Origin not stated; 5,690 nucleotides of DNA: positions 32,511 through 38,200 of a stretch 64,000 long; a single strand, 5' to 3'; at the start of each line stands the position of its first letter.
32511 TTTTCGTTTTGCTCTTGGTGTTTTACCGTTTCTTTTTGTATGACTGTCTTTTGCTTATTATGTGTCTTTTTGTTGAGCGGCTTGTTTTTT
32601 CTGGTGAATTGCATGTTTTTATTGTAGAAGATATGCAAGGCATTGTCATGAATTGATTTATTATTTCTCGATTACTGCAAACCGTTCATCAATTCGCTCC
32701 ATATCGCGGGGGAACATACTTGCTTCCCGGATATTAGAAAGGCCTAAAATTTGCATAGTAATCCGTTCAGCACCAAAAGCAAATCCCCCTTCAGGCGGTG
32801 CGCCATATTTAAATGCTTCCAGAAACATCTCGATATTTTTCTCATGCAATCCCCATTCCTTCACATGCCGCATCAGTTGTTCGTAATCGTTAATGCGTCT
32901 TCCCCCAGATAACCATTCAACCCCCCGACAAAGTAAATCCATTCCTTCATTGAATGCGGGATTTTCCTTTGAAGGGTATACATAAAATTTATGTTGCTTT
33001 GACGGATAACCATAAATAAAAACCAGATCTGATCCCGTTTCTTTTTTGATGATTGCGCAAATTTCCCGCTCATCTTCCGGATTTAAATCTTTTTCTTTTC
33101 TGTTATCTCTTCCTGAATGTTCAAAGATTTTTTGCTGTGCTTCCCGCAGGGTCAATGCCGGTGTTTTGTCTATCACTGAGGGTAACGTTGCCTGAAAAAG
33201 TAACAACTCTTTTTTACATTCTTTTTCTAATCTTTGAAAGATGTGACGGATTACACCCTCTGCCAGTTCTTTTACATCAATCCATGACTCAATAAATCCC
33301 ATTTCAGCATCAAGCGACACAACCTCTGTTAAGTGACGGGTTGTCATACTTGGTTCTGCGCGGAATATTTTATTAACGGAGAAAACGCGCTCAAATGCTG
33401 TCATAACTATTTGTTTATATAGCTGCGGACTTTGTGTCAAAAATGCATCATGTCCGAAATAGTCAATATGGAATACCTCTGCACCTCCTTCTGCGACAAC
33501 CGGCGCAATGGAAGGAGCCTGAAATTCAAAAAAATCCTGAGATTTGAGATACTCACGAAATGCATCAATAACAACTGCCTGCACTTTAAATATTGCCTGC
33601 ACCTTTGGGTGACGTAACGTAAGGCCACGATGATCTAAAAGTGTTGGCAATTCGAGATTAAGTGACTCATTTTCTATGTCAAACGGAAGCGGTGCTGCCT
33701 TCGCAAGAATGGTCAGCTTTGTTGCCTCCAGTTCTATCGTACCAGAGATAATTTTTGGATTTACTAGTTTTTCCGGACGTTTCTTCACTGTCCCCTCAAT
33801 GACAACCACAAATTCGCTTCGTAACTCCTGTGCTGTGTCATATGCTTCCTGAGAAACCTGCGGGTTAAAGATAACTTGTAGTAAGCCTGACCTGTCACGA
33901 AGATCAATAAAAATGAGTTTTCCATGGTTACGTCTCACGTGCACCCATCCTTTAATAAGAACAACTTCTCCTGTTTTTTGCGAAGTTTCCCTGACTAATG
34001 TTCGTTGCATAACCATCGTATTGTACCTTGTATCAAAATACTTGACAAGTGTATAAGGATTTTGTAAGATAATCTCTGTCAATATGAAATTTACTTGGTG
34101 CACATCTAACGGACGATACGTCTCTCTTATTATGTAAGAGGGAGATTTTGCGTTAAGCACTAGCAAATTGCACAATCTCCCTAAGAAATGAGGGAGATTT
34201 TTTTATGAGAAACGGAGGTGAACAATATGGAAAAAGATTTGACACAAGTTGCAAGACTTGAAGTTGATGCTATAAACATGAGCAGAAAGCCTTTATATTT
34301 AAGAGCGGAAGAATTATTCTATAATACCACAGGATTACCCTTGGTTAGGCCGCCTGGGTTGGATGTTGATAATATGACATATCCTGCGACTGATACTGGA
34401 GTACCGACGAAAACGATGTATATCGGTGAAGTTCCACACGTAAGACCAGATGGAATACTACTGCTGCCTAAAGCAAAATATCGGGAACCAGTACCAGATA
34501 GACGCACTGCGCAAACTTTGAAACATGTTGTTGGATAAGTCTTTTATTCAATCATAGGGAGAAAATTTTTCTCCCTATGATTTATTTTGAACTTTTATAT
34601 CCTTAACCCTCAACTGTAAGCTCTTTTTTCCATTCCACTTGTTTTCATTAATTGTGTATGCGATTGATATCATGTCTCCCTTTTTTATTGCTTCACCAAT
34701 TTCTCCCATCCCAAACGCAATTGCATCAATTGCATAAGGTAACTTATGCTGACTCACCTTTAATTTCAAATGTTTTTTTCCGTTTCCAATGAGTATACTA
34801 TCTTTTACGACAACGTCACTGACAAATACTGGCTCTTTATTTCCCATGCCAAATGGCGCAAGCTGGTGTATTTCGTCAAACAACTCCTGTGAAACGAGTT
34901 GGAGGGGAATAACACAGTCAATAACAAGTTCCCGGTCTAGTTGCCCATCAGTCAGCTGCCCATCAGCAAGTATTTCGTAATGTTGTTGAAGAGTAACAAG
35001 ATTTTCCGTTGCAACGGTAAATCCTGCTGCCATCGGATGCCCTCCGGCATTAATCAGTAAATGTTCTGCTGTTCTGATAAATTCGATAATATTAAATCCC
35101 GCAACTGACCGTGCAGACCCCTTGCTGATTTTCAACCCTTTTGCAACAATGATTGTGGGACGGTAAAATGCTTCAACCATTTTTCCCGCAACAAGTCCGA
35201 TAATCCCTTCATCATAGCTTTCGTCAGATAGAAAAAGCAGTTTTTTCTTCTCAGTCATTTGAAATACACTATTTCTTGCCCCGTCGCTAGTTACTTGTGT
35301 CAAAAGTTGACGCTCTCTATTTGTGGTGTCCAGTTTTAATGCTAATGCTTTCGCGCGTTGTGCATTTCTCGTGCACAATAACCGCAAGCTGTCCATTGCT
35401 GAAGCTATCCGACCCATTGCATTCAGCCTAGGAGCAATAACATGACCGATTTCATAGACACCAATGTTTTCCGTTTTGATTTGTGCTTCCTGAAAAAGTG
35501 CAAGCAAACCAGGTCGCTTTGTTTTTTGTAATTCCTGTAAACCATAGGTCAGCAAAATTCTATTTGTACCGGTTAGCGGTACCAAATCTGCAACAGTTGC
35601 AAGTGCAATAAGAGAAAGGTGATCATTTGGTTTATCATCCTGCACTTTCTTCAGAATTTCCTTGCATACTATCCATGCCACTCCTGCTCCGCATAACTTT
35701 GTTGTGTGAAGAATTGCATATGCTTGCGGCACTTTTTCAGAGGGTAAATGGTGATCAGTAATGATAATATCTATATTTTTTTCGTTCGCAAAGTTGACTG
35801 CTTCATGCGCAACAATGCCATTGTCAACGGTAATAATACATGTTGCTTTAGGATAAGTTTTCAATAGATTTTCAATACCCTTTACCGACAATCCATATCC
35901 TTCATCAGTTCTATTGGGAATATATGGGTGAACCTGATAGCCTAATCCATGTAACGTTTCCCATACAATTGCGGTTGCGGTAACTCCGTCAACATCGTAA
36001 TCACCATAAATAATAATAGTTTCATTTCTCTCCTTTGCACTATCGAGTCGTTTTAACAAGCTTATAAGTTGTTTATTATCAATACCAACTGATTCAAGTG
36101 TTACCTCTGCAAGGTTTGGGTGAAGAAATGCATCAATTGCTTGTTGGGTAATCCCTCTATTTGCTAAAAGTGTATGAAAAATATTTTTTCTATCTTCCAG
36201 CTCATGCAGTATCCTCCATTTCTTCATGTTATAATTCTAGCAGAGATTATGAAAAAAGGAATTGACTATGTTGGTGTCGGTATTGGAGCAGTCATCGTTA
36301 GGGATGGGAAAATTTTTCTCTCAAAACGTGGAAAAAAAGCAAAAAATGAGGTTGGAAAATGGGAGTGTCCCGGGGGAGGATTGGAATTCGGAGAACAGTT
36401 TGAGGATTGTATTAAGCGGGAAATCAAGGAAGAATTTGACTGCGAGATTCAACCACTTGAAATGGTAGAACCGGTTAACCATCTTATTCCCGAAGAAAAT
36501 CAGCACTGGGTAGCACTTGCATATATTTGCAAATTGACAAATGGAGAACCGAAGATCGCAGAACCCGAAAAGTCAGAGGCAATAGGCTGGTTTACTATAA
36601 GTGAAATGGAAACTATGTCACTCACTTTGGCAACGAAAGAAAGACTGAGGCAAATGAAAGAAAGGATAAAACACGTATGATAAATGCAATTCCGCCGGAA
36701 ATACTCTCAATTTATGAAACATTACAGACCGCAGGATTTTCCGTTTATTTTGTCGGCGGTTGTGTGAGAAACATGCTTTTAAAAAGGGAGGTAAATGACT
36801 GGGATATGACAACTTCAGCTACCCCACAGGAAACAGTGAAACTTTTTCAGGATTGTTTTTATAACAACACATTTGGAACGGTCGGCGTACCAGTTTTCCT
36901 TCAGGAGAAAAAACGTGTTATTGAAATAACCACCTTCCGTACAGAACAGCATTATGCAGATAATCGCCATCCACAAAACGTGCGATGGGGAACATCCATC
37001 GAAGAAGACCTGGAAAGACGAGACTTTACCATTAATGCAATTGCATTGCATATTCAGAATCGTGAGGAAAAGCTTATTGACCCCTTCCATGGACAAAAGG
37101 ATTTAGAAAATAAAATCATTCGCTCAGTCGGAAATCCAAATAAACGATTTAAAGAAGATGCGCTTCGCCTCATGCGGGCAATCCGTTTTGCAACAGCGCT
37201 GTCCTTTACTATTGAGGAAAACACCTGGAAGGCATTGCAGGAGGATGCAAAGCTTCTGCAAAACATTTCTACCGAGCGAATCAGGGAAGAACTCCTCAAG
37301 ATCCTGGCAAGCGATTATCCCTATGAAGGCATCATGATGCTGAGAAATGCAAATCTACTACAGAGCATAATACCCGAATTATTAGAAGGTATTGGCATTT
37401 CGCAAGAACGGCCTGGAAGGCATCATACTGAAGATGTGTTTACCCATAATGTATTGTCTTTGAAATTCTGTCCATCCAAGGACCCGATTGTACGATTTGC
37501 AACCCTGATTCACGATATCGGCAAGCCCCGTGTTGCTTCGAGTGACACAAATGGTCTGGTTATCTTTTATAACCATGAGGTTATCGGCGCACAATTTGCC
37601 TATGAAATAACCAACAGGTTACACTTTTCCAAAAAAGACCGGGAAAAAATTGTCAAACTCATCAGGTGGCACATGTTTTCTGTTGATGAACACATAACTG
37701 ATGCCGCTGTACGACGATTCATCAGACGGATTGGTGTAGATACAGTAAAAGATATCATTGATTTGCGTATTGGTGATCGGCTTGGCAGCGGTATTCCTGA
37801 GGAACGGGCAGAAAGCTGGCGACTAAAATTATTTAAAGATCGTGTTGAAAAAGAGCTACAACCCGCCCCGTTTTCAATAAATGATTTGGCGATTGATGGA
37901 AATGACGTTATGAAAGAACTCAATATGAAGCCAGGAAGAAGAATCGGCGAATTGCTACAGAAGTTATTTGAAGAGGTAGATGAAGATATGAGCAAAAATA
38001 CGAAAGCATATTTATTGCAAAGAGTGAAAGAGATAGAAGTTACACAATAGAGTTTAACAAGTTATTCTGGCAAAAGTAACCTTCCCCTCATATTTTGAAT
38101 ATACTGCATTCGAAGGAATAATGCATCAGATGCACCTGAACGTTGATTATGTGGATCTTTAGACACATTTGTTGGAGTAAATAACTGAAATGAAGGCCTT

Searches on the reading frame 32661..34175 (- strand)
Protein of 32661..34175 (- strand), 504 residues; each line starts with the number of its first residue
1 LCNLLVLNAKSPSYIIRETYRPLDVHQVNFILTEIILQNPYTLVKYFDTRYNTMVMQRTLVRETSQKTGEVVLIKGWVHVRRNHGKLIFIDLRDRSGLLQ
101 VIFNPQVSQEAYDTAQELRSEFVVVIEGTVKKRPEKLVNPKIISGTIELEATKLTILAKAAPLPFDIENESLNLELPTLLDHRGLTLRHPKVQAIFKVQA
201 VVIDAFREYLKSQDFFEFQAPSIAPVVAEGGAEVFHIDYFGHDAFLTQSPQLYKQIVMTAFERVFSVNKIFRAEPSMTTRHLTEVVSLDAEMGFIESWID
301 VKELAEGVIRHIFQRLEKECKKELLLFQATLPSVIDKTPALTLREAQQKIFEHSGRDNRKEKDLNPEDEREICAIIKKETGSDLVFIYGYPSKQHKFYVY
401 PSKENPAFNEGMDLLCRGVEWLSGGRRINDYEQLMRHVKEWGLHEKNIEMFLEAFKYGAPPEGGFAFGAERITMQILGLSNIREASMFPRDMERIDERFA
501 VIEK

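Call 62: search_protein_families(library=pfam, proteins=[window:32661-34175:-], max_evalue=0.0001)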
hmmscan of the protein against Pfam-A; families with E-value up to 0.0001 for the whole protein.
window:32661-34175:- (504 aa): 2 families
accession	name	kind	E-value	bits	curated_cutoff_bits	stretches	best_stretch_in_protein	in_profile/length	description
PF00152.25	tRNA-synt_2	-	2.9e-76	256.9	25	1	178-491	4-307/308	tRNA synthetases class II (D, K and N)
PF01336.31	tRNA_anti-codon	-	9.4e-19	67.6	27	1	72-157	1-75/75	OB-fold nucleic acid binding domain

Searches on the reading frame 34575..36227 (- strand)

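Call 62: search_protein_families(library=pfam, proteins=[window:34575-36227:-], max_evalue=0.0001)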
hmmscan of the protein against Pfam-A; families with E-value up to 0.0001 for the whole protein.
window:34575-36227:- (550 aa): 3 families
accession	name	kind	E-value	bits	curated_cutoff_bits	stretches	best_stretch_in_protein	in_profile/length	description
PF17768.7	RecJ_OB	-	1.2e-30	106.2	27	1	436-543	1-107/107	RecJ OB domain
PF01368.27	DHH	-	1.5e-21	77.4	28.1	1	70-211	1-125/125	DHH family, N-terminal domain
PF02272.25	DHHA1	-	3.8e-10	40.6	25.9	1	329-413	3-92/102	DHHA1 domain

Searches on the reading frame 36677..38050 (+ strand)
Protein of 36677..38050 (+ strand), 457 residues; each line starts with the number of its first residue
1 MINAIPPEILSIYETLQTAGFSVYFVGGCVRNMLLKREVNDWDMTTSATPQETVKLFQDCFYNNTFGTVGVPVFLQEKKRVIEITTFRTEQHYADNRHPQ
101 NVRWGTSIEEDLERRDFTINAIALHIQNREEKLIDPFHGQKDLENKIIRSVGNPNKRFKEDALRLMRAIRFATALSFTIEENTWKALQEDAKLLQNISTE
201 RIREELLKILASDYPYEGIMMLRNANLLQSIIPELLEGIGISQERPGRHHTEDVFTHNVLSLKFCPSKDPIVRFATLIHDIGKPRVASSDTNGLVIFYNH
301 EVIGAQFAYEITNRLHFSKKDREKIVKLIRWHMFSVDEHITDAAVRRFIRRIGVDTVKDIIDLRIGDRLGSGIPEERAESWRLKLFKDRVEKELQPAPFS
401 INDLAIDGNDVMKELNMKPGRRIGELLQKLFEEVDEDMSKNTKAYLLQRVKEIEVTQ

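Call 62: search_protein_families(library=pfam, proteins=[window:36677-38050:+], max_evalue=0.0001)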
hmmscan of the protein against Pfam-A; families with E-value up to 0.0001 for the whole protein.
window:36677-38050:+ (457 aa): 4 families
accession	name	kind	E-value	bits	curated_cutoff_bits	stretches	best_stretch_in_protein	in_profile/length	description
PF01743.26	PolyA_pol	-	2.4e-35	122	23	1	23-149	1-126/126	Poly A polymerase head domain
PF12627.12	PolyA_pol_RNAbd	-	9.7e-21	73.7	22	1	177-235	2-60/64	Probable RNA and SrmB- binding site of polymerase A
PF13735.12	tRNA_NucTran2_2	-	3.8e-08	33.9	27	1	400-448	99-147/149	tRNA nucleotidyltransferase domain 2 putative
PF01966.28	HD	-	4e-08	34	22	1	271-337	26-90/116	HD domain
